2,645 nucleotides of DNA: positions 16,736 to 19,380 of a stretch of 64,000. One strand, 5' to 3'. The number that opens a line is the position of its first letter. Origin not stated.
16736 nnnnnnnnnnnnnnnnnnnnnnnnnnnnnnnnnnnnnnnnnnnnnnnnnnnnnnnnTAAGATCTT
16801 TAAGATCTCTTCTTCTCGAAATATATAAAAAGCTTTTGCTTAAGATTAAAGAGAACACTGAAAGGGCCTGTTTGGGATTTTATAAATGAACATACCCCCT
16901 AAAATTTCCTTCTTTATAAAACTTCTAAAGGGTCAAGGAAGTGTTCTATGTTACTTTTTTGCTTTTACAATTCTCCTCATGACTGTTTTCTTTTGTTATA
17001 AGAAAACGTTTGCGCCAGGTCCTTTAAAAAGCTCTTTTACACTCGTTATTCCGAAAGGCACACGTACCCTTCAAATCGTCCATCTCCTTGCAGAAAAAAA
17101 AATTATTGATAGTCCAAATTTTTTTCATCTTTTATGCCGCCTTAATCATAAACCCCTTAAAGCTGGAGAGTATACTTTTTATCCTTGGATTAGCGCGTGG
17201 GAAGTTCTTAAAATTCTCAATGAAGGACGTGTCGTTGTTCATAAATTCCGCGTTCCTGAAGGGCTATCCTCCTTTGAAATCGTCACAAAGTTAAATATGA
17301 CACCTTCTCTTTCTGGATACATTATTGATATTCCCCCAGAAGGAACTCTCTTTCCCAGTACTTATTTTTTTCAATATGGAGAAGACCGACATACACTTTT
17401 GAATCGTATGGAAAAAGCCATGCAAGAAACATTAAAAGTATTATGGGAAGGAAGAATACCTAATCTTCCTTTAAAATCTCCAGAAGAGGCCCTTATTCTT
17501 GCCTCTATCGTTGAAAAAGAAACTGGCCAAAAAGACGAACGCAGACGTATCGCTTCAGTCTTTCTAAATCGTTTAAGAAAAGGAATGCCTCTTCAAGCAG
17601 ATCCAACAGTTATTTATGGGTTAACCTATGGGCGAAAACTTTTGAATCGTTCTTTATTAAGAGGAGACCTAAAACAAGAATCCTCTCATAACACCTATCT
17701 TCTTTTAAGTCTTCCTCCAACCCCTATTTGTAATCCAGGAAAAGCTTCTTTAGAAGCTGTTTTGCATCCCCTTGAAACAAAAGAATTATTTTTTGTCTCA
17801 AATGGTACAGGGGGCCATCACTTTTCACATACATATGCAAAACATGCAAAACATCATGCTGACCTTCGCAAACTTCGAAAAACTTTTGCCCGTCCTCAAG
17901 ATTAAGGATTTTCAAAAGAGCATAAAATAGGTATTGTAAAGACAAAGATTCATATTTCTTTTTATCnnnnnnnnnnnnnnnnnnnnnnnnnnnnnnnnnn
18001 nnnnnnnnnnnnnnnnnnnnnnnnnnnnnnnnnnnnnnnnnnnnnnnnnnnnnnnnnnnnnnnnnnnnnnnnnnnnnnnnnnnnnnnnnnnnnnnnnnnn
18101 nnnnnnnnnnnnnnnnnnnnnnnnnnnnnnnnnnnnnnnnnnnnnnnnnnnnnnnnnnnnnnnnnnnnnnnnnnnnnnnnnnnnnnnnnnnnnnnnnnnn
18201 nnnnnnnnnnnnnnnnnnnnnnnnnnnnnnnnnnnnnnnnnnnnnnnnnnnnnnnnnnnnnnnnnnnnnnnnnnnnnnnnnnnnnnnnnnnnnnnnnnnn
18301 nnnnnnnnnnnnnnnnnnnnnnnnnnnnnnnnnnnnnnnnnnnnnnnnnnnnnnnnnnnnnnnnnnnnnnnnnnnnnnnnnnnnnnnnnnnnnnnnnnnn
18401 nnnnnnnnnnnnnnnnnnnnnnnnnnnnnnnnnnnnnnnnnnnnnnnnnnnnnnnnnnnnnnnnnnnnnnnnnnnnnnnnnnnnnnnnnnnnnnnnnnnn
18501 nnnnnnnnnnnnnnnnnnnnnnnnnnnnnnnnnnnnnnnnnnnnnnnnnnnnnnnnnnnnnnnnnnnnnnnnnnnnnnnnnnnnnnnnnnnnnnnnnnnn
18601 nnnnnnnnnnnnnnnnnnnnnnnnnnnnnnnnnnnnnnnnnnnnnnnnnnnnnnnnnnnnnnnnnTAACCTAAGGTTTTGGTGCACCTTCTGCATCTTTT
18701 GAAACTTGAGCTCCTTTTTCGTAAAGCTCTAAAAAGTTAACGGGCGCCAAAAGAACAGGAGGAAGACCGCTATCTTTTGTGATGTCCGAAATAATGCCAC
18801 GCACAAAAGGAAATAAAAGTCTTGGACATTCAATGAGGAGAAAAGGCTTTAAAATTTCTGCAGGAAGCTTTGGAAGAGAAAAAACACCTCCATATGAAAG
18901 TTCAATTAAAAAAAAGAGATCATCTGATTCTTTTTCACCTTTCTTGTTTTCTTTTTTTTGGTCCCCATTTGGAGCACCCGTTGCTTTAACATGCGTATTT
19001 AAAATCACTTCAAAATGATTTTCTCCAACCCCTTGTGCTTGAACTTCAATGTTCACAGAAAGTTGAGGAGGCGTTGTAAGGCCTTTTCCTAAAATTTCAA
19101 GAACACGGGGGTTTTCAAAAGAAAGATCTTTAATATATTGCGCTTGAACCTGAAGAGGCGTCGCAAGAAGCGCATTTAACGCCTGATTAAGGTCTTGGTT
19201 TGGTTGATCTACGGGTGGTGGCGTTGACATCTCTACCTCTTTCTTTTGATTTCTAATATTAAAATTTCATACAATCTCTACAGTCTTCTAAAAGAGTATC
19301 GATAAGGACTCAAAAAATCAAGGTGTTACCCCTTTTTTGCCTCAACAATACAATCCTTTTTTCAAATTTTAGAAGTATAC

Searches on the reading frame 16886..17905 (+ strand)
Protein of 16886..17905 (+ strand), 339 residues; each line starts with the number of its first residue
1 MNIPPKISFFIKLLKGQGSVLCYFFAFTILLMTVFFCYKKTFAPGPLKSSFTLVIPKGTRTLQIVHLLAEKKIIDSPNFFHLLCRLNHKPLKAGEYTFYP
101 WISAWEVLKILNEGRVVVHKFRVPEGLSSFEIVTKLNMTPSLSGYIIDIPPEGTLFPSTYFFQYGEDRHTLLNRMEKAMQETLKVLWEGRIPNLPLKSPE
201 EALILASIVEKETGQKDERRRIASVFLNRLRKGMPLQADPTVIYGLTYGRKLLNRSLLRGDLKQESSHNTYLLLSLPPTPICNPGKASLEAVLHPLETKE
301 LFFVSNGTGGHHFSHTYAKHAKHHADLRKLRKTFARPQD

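Call 34: search_protein_families(library=pfam, proteins=[window:16886-17905:+], max_evalue=0.00001)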
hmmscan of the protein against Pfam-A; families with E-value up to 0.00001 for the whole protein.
window:16886-17905:+ (339 aa): 1 family
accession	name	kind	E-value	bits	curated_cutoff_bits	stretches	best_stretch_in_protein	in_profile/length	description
PF02618.21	YceG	-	2.2e-76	257.4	32.4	1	54-323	2-272/275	YceG-like family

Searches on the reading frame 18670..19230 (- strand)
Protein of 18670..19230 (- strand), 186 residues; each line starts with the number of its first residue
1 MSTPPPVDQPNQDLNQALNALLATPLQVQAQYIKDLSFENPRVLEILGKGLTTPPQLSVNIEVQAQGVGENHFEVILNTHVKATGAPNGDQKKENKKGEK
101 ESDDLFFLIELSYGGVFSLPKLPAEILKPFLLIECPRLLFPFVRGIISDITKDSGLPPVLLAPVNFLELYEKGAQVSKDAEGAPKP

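Call 34: search_protein_families(library=pfam, proteins=[window:18670-19230:-], max_evalue=0.00001)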
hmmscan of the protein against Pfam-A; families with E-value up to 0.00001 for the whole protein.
window:18670-19230:- (186 aa): 1 family
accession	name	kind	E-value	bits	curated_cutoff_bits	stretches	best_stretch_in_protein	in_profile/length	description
PF02556.19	SecB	-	3.7e-40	137.5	26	1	25-174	7-138/141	Preprotein translocase subunit SecB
